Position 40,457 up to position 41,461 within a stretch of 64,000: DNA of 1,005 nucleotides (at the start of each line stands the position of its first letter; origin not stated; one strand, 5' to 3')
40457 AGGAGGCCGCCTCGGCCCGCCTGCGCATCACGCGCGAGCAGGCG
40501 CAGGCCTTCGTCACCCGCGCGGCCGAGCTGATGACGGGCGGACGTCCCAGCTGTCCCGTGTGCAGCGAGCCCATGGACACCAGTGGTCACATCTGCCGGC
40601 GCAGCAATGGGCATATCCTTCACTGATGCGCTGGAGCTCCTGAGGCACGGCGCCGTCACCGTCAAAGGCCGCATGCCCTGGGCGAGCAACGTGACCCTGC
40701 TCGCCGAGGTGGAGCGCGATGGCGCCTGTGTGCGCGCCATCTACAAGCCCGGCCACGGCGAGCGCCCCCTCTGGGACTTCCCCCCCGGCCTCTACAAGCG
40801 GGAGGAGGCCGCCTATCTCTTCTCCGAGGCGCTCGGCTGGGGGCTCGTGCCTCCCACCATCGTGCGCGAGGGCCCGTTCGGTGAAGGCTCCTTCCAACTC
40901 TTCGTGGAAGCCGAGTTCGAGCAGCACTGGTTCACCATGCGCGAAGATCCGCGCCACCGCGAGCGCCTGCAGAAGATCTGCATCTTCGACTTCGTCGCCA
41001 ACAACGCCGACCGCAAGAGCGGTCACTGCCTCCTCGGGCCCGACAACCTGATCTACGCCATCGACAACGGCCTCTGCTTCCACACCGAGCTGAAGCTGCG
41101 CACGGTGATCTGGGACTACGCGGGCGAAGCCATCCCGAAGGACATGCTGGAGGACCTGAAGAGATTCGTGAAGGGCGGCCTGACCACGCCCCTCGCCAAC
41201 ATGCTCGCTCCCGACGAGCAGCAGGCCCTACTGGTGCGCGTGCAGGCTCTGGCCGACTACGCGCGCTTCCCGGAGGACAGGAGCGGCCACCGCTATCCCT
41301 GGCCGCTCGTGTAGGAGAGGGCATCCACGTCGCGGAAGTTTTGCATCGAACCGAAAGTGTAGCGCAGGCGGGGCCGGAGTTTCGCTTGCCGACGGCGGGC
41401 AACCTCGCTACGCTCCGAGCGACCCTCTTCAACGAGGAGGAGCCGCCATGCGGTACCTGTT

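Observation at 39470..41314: Complete histidine-phosphatase / DUF3090 / SCO1664-like (PI-kinase-fold) trio with overlapping reading frames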

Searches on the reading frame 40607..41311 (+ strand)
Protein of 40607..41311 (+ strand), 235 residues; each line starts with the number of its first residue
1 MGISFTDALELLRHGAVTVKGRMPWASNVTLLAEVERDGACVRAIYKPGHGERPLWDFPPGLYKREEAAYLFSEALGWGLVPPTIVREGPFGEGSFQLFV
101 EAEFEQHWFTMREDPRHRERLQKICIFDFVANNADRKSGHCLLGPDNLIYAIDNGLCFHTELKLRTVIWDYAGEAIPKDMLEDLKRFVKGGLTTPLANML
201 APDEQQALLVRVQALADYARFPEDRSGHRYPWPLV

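Call 3: search_protein_families(library=pfam, proteins=[window:40607-41311:+], max_evalue=0.01)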
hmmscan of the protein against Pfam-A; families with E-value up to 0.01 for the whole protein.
window:40607-41311:+ (235 aa): 1 family
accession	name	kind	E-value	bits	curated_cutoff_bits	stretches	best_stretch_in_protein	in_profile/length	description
PF00454.33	PI3_PI4_kinase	-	3.8e-05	24.1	27.1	1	90-164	104-178/241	Phosphatidylinositol 3- and 4-kinase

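Call 4: search_protein_families(library=ncbifam, proteins=[window:40607-41311:+], max_evalue=0.01)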
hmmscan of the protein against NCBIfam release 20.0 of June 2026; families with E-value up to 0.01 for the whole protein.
window:40607-41311:+ (235 aa): 1 family
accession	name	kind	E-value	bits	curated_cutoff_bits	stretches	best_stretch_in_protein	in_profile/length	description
TIGR03843.1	TIGR03843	hypoth_equivalog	5.9e-78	261.7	172.4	1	12-235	1-253/253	SCO1664 family protein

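Call 12: find_homologous_proteins(query=window:40607-41311:+, max_evalue=0.00001)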
Query window:40607-41311:+ (235 aa): 7998 proteins with E <= 0.00001 among 8000 candidates; the best 120 are listed.
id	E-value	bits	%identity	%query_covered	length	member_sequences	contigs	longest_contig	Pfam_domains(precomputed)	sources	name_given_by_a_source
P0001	2.2e-152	524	94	100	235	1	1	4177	PF00454.34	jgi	-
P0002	6.4e-150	516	93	100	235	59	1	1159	-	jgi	jgi:uncharacterized repeat protein (TIGR03843 family)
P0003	4.5e-146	503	91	100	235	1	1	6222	-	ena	-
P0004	2.6e-145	500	90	100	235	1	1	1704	PF00454.34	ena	-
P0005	8.4e-145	499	91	100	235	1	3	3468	-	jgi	jgi:uncharacterized repeat protein (TIGR03843 family)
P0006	1.5e-144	498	91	100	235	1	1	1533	-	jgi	jgi:uncharacterized repeat protein (TIGR03843 family)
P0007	2.0e-144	498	90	100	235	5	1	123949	-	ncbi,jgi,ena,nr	ncbi:MAG TPA: SCO1664 family protein [Candidatus Bathyarchaeia archaeon]|nr:SCO1664 family protein [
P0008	1.8e-143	494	91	100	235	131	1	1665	-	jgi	jgi:uncharacterized repeat protein (TIGR03843 family)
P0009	7.2e-143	492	90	100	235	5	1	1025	-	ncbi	-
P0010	2.5e-142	491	90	100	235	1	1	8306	-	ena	-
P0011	3.7e-142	490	89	100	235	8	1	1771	-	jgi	-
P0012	4.4e-142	490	90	100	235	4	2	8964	-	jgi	jgi:uncharacterized repeat protein (TIGR03843 family)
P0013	7.3e-142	489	89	100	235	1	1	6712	-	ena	-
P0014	7.9e-139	479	88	99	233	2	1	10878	-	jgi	jgi:uncharacterized repeat protein (TIGR03843 family)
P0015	2.0e-137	475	85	100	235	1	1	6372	-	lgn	-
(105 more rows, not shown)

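Call 24: search_solved_structures(query=window:40607-41311:+, max_evalue=1, show_alignments=2)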
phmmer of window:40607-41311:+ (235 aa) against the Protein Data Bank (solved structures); distinct sequences matched with E-value up to 1: 2.
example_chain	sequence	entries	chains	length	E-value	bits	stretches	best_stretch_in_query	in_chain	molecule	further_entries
4d49_A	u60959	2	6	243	0.73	12.5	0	164-219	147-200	ARMADILLO REPEAT PROTEIN ARM00027 | YIII(Dq.V1)4CPAF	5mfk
5mfi_A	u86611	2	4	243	0.95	12.1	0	164-219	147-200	YIII(Dq.V2)4CqI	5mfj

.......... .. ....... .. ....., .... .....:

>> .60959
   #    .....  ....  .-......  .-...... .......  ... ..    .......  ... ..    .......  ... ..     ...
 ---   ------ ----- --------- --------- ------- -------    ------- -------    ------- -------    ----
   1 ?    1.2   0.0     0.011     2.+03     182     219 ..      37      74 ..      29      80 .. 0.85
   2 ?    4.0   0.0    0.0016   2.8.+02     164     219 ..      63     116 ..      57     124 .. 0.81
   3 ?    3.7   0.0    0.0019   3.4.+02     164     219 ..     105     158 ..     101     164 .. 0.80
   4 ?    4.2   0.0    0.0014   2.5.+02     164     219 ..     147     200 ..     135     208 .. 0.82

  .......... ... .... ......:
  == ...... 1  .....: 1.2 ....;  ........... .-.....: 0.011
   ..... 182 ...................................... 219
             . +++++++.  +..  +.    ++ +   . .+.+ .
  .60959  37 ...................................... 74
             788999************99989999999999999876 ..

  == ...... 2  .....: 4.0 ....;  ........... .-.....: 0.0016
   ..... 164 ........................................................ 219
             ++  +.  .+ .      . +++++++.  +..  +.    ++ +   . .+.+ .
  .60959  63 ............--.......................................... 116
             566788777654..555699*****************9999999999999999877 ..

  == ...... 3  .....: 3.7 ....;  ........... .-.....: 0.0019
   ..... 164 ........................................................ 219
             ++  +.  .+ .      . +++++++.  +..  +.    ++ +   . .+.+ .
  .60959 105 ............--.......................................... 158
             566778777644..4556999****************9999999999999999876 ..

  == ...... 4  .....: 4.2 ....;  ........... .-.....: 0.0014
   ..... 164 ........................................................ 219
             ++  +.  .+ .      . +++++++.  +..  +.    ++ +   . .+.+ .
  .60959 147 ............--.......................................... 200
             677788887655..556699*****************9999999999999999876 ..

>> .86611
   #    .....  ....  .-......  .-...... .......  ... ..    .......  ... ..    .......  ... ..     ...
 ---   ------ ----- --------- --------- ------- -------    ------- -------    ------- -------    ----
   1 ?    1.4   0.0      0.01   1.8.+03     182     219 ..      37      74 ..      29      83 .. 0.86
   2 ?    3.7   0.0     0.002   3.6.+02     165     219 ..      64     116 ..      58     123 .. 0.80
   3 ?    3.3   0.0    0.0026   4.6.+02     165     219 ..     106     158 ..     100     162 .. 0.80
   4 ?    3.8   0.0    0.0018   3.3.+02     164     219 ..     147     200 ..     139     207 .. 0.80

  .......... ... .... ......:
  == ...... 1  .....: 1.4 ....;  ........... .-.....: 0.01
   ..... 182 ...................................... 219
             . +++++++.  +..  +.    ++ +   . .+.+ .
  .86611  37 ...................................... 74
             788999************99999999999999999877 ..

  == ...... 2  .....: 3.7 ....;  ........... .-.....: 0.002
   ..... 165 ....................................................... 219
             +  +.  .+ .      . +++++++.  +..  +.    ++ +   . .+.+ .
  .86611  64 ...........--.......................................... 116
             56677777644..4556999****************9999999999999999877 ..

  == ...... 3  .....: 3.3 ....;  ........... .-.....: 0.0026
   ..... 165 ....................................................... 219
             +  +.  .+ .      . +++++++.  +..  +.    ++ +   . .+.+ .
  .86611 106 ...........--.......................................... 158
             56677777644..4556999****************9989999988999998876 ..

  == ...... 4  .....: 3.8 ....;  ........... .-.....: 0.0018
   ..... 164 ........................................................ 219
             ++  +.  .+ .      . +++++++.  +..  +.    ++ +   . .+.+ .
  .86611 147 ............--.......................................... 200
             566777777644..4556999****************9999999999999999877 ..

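Call 53: search_protein_representatives(protein=window:40607-41311:+)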
Query: 235 residues. Proteins with E-value up to 0.001 (for the whole library): 3221; up to 1e-10: 1554; up to 1e-30: 367. The best 150 are listed.
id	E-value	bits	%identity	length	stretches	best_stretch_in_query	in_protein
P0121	1.1e-76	274.0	58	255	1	4-235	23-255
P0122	1.2e-76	273.9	56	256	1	2-235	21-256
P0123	4.9e-74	265.3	54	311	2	40-235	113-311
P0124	3.2e-72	259.4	67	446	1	17-194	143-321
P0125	7.6e-72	258.1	55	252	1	8-235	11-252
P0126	2.1e-69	250.1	54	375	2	6-144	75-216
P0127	4.4e-68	245.8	67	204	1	4-167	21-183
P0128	1.1e-67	244.6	63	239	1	8-185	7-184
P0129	1.4e-67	244.1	53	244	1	8-235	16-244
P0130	4.4e-66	239.3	51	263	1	8-235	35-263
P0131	1.0e-65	238.1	49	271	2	44-235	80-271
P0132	3.6e-65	236.3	51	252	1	7-235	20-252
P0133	4.7e-65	235.9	53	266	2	43-235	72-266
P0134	1.8e-64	234.0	55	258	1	7-235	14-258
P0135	2.3e-63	230.4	50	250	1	6-235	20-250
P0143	6.6e-60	219.0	50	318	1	8-235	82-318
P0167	5.8e-54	199.6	67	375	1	47-178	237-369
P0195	2.3e-50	187.8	62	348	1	41-173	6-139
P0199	6.2e-50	186.4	49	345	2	5-189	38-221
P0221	1.8e-47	178.3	55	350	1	20-175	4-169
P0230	9.7e-47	175.9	47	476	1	12-219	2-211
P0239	7.8e-46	172.9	52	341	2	121-235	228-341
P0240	1.1e-45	172.5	46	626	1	47-235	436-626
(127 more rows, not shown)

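Call 54: search_protein_families(library=pfam, proteins=[P0240, P0124, P0230, P0126, P0167, P0199, P0221, P0195, P0239, P0143], max_evalue=0.001)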
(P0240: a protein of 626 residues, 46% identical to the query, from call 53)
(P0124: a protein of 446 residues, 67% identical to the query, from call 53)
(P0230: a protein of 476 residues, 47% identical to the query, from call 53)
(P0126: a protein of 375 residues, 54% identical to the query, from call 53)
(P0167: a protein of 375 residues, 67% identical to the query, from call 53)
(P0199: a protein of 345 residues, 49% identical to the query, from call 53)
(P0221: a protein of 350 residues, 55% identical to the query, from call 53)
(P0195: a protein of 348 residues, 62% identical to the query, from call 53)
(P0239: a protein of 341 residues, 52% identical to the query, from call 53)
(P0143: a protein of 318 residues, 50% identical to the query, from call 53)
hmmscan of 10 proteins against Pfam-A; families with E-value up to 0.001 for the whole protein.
P0240 (626 aa): 2 families
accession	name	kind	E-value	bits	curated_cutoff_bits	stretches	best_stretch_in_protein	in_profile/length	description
PF00454.33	PI3_PI4_kinase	-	0.00086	19.7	27.1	0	512-571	135-190/241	Phosphatidylinositol 3- and 4-kinase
PF11290.13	DUF3090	-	0.0009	19.6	27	0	253-294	28-67/170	Protein of unknown function (DUF3090)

P0124 (446 aa): 1 family
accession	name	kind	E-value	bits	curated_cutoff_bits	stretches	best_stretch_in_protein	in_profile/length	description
PF11290.13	DUF3090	-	1.2e-12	48.4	27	1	22-114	71-165/170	Protein of unknown function (DUF3090)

P0230 (476 aa): 1 family
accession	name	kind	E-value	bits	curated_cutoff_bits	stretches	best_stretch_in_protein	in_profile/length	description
PF00454.33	PI3_PI4_kinase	-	0.00042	20.7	27.1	1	85-173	107-189/241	Phosphatidylinositol 3- and 4-kinase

P0126 (375 aa): 0 families

P0167 (375 aa): 2 families
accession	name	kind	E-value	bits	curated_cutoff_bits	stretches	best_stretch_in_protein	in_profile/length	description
PF11290.13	DUF3090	-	8.7e-27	94.5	27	2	5-69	1-65/170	Protein of unknown function (DUF3090)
PF00454.33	PI3_PI4_kinase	-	5.8e-06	26.8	27.1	1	281-358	104-181/241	Phosphatidylinositol 3- and 4-kinase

P0199 (345 aa): 1 family
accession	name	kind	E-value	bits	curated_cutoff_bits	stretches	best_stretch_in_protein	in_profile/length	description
PF00454.33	PI3_PI4_kinase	-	7.9e-06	26.4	27.1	1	127-195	107-177/241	Phosphatidylinositol 3- and 4-kinase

P0221 (350 aa): 1 family
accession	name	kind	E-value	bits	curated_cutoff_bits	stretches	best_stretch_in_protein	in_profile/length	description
PF00454.33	PI3_PI4_kinase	-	3.9e-07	30.7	27.1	1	87-157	107-177/241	Phosphatidylinositol 3- and 4-kinase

P0195 (348 aa): 1 family
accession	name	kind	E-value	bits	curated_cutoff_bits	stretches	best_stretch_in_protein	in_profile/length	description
PF00454.33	PI3_PI4_kinase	-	5.5e-05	23.6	27.1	1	86-129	133-178/241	Phosphatidylinositol 3- and 4-kinase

P0239 (341 aa): 0 families

P0143 (318 aa): 1 family
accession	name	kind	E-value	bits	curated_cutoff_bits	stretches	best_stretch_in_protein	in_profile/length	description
PF00454.33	PI3_PI4_kinase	-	2.4e-07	31.3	27.1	1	163-252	101-183/241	Phosphatidylinositol 3- and 4-kinase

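Call 56: find_related_loci(query=A1, collection=genome_contigs, flank=8000)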
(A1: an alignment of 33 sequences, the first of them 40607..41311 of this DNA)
Query A1 (235 aa) in genome_contigs; peptide patterns used: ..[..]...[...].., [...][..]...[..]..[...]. (x = any residue, [..] = any of these).
600 stretches matched a pattern (row limit reached: there are more); 598 encode a relative of the query (tblastn E <= 1e-3); the best 80 are kept; 80 distinct loci.
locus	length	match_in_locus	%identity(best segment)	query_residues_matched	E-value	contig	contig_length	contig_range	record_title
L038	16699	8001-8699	63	3-235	9e-98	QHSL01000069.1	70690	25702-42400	MAG: Candidatus Rokuibacteriota bacterium isolate AR31 14_1009_16_40cm_scaffold_225_curated, whole genome shotgun sequen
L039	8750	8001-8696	63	4-235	2e-97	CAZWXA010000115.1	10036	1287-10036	MAG TPA_asm: uncultured bacterium isolate SRP119689_co1_6 genome assembly, contig: NODE_10343_length_10036_cov_6.674081,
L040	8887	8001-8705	61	1-235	4e-94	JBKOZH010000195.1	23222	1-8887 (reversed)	MAG: Candidatus Methylomirabilota bacterium isolate GB_HAYS_MAG_00039 GB_HAYS_000001088213, whole genome shotgun sequenc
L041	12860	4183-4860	61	10-235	9e-94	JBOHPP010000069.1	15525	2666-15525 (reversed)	MAG: Candidatus Rokuibacteriota bacterium isolate M3-S_metawrap_bin.167 k127_3714891, whole genome shotgun sequence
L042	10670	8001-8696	59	4-235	4e-92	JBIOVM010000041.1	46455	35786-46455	MAG: Candidatus Rokuibacteriota bacterium isolate MAG108 k127_1702496, whole genome shotgun sequence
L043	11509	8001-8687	63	8-235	1e-91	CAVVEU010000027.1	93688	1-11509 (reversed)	MAG: uncultured Candidatus Rokubacteria bacterium isolate MFD02242.bin.2.279 genome assembly, contig: contig_47736, whol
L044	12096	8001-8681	62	10-235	3e-88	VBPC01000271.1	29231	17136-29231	MAG: Candidatus Rokuibacteriota bacterium isolate AR_45 14_0927_12_20cm_scaffold_1281, whole genome shotgun sequence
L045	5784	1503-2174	61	11-235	5e-86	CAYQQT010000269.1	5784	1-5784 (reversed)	MAG TPA_asm: uncultured bacterium isolate SRP136066_co1_130 genome assembly, contig: NODE_23425_length_5784_cov_31.04363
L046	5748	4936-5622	55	9-235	6e-84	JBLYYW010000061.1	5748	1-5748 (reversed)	MAG: Acidimicrobiales bacterium isolate EBRS4.bin13 k97_59650, whole genome shotgun sequence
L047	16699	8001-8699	54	3-235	5e-82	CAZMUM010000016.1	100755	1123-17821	MAG TPA_asm: uncultured Acidimicrobiales bacterium isolate SRP215229_co1_211 genome assembly, contig: NODE_91_length_100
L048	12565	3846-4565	56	3-235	8e-81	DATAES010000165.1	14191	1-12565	MAG TPA_asm: Acidimicrobiales bacterium isolate SMAG_U6783 k141_388814, whole genome shotgun sequence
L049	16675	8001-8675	56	11-235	1e-80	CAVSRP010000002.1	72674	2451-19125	MAG: uncultured Acidimicrobiaceae bacterium isolate MFD05684.bin.1.168 genome assembly, contig: contig_105621, whole gen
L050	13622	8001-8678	57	10-235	2e-80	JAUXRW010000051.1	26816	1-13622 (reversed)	MAG: Acidimicrobiales bacterium isolate C12_metabat.bin.16 C12_k141_306874, whole genome shotgun sequence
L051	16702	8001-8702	56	4-235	9e-84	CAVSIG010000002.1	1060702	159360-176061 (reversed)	MAG: uncultured Microthrixaceae bacterium isolate MFD02360.bin.2.266 genome assembly, contig: contig_2377, whole genome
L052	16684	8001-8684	54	6-235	6e-80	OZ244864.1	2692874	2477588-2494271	MAG: Candidatus Poriferisodalis sp. isolate a517203e-93c6-4a9b-8abd-1c58bad8a0d8 genome assembly, chromosome: 1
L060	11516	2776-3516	51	2-235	1e-76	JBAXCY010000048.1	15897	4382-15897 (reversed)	MAG: Acidimicrobiales bacterium isolate ELA205 MAG205_48, whole genome shotgun sequence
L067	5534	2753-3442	55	7-235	1e-74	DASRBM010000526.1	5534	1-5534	MAG TPA_asm: Acidimicrobiales bacterium isolate SMAG_U9927 k141_645564, whole genome shotgun sequence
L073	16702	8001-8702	53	6-235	7e-74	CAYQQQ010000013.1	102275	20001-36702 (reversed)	MAG TPA_asm: uncultured Microthrixaceae bacterium isolate SRP292972_co1_121 genome assembly, contig: NODE_197_length_102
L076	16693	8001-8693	54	7-235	1e-73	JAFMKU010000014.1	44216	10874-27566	MAG: Candidatus Microthrix sp. isolate DEBay_Sum22DL08_24 NODE_341_length_44216_cov_5.12099, whole genome shotgun sequen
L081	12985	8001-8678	52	10-235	3e-72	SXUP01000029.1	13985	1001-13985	MAG: Actinomycetota bacterium isolate F1-140-MAGs151 F1-140__c238556, whole genome shotgun sequence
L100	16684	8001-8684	52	9-235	1e-68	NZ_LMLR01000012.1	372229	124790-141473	Arthrobacter sp. Leaf69 contig_4, whole genome shotgun sequence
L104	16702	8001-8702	50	7-235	3e-68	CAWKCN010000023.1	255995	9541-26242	MAG: Ilumatobacteraceae bacterium isolate MFD03804.bin.2.143 genome assembly, contig: contig_32538, whole genome shotgun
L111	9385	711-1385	50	11-235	8e-67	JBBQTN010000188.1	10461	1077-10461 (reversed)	MAG: Acidimicrobiales bacterium isolate Co_metawrap_1839 Cmw_1839_k141_24764782_length_10461_cov_6.9238, whole genome sh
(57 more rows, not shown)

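Call 65: search_protein_families(library=pfam, proteins=[L073:5924-6673:-, L047:1475-2656:+, L104:10386-11348:-, L049:14390-15172:-, L111:6525-7511:+, L111:7525-8268:-, L076:9197-10147:+, L067:200-1063:+, L060:9532-11082:-, L081:8575-9708:+], max_evalue=0.0001)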
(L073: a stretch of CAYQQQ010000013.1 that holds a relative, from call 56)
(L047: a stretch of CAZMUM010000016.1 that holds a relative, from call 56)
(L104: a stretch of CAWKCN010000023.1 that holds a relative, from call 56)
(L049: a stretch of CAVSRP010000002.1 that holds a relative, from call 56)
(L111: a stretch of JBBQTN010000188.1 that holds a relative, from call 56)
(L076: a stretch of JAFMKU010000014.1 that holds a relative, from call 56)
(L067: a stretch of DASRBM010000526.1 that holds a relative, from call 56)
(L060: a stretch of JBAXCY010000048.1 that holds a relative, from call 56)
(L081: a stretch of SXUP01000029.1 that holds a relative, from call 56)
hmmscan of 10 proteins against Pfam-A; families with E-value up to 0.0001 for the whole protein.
L073:5924-6673:- (250 aa): 1 family
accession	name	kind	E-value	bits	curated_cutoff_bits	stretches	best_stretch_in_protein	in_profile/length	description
PF03167.25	UDG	-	1.3e-25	90.6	24.3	1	76-243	1-138/141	Uracil DNA glycosylase superfamily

L047:1475-2656:+ (394 aa): 5 families
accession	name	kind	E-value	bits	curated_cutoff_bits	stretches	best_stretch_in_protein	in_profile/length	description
PF04432.18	FrhB_FdhB_C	-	4.9e-30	104.8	23.3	1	209-351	2-142/150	Coenzyme F420 hydrogenase/dehydrogenase, beta subunit C terminus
PF04422.18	FrhB_FdhB_N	-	6.5e-16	58.7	22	1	123-197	3-74/78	Coenzyme F420 hydrogenase/dehydrogenase, beta subunit N-term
PF12838.12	Fer4_7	-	5e-06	27.3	27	1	38-91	2-49/52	4Fe-4S dicluster domain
PF13237.11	Fer4_10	-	9e-06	26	25.5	1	32-91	3-53/53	4Fe-4S dicluster domain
PF13187.11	Fer4_9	-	4.8e-05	23.7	27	1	38-92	2-49/52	4Fe-4S dicluster domain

L104:10386-11348:- (321 aa): 2 families
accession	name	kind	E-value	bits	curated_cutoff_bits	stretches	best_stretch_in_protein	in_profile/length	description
PF00766.25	ETF_alpha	-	4.7e-35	119.9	27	1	199-279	1-81/81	Electron transfer flavoprotein FAD-binding domain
PF01012.27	ETF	-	1.9e-23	83.6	26.7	1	6-178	1-180/181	Electron transfer flavoprotein domain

L049:14390-15172:- (261 aa): 1 family
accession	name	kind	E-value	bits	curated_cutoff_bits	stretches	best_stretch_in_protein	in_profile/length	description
PF01012.27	ETF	-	7.5e-38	130.6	26.7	1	25-209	2-180/181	Electron transfer flavoprotein domain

L111:6525-7511:+ (329 aa): 1 family
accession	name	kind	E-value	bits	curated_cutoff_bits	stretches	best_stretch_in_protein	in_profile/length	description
PF00781.29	DAGK_cat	-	1.2e-24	86.7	23.6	1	25-135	1-115/125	Diacylglycerol kinase catalytic domain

L111:7525-8268:- (248 aa): 2 families
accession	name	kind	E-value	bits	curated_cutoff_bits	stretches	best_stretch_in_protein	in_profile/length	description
PF03009.23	GDPD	-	4.5e-37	128.9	23.6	1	27-237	1-243/244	Glycerophosphoryl diester phosphodiesterase family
PF13653.12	GDPD_2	-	1.2e-07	32.4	27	1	209-236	2-29/30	Glycerophosphoryl diester phosphodiesterase family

L076:9197-10147:+ (317 aa): 0 families

L067:200-1063:+ (288 aa): 0 families

L060:9532-11082:- (517 aa): 6 families
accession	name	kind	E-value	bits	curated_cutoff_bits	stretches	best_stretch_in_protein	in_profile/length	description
PF12282.15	GAF_PdtaS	-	5.3e-28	98.1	23.7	1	6-153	3-144/145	Histidine kinase PdtaS, GAF domain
PF07568.18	HisKA_2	-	7e-21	74.5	22.3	1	293-365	1-74/76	Histidine kinase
PF02518.31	HATPase_c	-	1.3e-09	38.9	26.4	1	389-509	4-109/111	Histidine kinase-, DNA gyrase B-, and HSP90-like ATPase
PF07536.20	HWE_HK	-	3.2e-07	31.4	22.8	1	293-364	1-70/83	HWE histidine kinase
PF08448.16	PAS_4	-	5.7e-06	27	23.1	0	181-279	4-110/110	PAS fold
PF13426.13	PAS_9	-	1.1e-05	26.1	27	0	183-276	2-103/103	PAS domain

L081:8575-9708:+ (378 aa): 0 families

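Call 72: predict_structure(alignment_id=A3)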
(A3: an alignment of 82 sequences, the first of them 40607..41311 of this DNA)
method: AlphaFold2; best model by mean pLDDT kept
length: 235 residues; sequences in the alignment: 82
mean_pLDDT: 92.4   pTM: 0.90
mean pLDDT of the five models: 92.4, 92.1, 91.4, 91.3, 89.0
residues with pLDDT >= 90: 184; 70-90: 40; 50-70: 8; < 50: 3
segments of 3 or more residues with pLDDT < 50: none
pLDDT, mean of each block of 10 residues (from residue 1): 86 98 91 97 97 87 97 98 98 98 91 96 95 77 95 94 85 96 98 97 98 97 80 51
secondary structure, 60 per line:
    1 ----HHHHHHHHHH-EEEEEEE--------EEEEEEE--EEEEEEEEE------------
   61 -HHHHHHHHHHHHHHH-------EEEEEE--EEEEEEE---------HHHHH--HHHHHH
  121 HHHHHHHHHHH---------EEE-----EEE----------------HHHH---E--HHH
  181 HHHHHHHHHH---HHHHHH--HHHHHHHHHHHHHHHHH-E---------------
elements in order: H5-14 E16-22 E31-37 E40-48 H62-76 E84-89 E92-98 H108-112 H115-131 E141-143 E149-151 H168-171 H178-190 H194-199 H202-218

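Call 76: fold_search(model_id=the predicted structure, library=pdb)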
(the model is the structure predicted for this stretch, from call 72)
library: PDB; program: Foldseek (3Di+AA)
matches with E <= 10: 1567; with E <= 0.001: 221
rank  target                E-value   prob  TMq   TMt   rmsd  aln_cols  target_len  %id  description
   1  4hnd_A                6.5e-08  1.00  0.63  0.44   7.1       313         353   19  Crystal structure of the catalytic domain of Selenomethionine substituted human PI4KIIalpha in complex with ADP (released 2014-04-09)
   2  4wtv_A                8.7e-08  1.00  0.51  0.29   5.6       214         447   23  Crystal structure of the phosphatidylinositol 4-kinase IIbeta (released 2015-07-15)
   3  4hne_B                9.8e-08  1.00  0.64  0.46   5.8       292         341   19  Crystal structure of the catalytic domain of human type II alpha Phosphatidylinositol 4-kinase (PI4KIIalpha) in comple (released 2014-04-09)
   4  8a5x                  1.4e-07  1.00  0.54  0.30   4.2       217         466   22  Crystal structure of phosphatidyl inositol 4-kinase II beta in complex with MM1373 (released 2022-10-05)
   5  9hhm_B                1.5e-07  1.00  0.55  0.31   4.1       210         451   24  Crystal structure of phosphatidyl inositol 4-kinase II beta in complex with HH5129 (released 2025-12-03)
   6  9hhm_A                1.6e-07  1.00  0.53  0.30   4.3       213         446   22  Crystal structure of phosphatidyl inositol 4-kinase II beta in complex with HH5129 (released 2025-12-03)
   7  4wtv_B                2.1e-07  1.00  0.55  0.32   4.3       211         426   23  Crystal structure of the phosphatidylinositol 4-kinase IIbeta (released 2015-07-15)
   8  4hnd_B                2.1e-07  1.00  0.64  0.47   5.9       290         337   19  Crystal structure of the catalytic domain of Selenomethionine substituted human PI4KIIalpha in complex with ADP (released 2014-04-09)
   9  5i0n                  2.2e-07  1.00  0.55  0.29   5.6       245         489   19  PI4K IIalpha bound to calcium (released 2016-03-09)
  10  5eut                  6.3e-07  1.00  0.55  0.29   6.0       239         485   21  Crystal structure of phosphatidyl inositol 4-kinase II alpha in the apo state (released 2015-12-23)
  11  4yc4                  8.0e-07  1.00  0.58  0.30   5.7       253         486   19  Crystal structure of phosphatidyl inositol 4-kinase II alpha in complex with nucleotide analog (released 2015-07-15)
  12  4pla                  9.5e-07  1.00  0.54  0.28   4.5       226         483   20  Crystal structure of phosphatidyl inositol 4-kinase II alpha in complex with ATP (released 2014-09-10)
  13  5xoo_A                1.6e-06  1.00  0.61  0.43   7.4       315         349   13  The structure of hydra Fam20 with sugar (released 2018-04-11)
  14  5yh0_E                2.3e-06  1.00  0.59  0.38   6.6       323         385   15  The structure of DrFam20C1 (released 2018-04-11)
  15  5xom_A                5.5e-06  1.00  0.61  0.43   7.2       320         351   14  Hydra Fam20 (released 2018-04-11)
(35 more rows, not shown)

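Call 86: search_protein_families(library=padloc, proteins=[window:40607-41311:+], max_evalue=0.01)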
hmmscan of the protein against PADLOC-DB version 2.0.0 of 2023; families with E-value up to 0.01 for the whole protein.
window:40607-41311:+ (235 aa): 1 family
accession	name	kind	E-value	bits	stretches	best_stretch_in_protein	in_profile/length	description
PDLC04766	PDC-M66A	-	0.0086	13.3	0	118-165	132-180/270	-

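Call 92: search_protein_families(library=pfam, proteins=[L100:9421-9993:+, L100:8996-9385:+, L100:5799-7259:+, L100:3539-5950:+, L100:7304-7969:+, L100:10365-10772:+], max_evalue=0.001)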
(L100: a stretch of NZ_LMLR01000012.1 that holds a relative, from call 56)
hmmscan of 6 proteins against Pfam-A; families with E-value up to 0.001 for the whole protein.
L100:9421-9993:+ (191 aa): 0 families

L100:8996-9385:+ (130 aa): 0 families

L100:5799-7259:+ (487 aa): 0 families

L100:3539-5950:+ (804 aa): 0 families

L100:7304-7969:+ (222 aa): 1 family
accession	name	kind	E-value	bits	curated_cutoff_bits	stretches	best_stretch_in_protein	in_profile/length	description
PF00300.27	His_Phos_1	-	3.4e-48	164.3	21.7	1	20-210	1-192/194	Histidine phosphatase superfamily (branch 1)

L100:10365-10772:+ (136 aa): 0 families
